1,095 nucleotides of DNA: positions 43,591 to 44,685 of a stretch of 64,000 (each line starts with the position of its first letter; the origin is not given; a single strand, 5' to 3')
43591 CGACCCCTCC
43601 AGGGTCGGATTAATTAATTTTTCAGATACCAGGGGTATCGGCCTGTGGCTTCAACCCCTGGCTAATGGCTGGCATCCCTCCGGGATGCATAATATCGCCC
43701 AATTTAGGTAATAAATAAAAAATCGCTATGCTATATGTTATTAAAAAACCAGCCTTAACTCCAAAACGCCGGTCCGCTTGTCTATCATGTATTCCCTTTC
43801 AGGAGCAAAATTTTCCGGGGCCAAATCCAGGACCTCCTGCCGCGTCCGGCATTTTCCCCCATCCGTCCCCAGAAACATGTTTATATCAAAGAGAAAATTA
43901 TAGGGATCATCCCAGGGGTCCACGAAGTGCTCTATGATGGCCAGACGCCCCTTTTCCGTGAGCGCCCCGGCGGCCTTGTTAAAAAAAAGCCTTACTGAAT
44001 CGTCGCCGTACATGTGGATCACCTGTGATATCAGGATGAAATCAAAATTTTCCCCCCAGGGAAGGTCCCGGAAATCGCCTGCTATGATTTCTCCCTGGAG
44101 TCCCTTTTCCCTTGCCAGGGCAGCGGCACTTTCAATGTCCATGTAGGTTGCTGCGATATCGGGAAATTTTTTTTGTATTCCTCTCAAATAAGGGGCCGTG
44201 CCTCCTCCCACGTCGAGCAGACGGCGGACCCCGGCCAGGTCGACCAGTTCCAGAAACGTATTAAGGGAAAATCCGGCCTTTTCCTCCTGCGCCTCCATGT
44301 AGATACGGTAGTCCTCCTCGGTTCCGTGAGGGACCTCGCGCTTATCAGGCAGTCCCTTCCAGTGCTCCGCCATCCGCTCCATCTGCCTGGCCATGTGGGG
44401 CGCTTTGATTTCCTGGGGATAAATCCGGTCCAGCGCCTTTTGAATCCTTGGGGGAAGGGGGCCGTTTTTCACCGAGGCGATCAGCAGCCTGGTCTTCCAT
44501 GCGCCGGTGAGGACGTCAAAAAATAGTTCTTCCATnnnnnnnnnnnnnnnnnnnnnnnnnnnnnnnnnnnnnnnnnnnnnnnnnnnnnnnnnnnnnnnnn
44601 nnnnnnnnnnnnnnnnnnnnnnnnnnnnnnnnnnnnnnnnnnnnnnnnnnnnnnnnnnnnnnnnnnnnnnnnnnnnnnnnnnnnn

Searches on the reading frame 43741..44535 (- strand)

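Call 61: search_protein_families(library=pfam, proteins=[window:43741-44535:-], max_evalue=0.001)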
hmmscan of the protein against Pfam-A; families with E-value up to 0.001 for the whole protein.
window:43741-44535:- (264 aa): 5 families
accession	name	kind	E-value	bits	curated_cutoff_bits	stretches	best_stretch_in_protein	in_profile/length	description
PF00891.24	Methyltransf_2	-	3.6e-20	72.6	22.3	1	73-239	33-204/210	O-methyltransferase domain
PF13649.12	Methyltransf_25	-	4.8e-08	34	27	1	107-196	2-97/97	Methyltransferase domain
PF08241.18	Methyltransf_11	-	1.2e-07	32.7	21.2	1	107-200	1-95/95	Methyltransferase domain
PF08242.18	Methyltransf_12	-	7.8e-07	30.2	30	1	107-198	1-98/98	Methyltransferase domain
PF05175.20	MTS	-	0.00074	19.6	23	0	98-202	27-140/170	Methyltransferase small domain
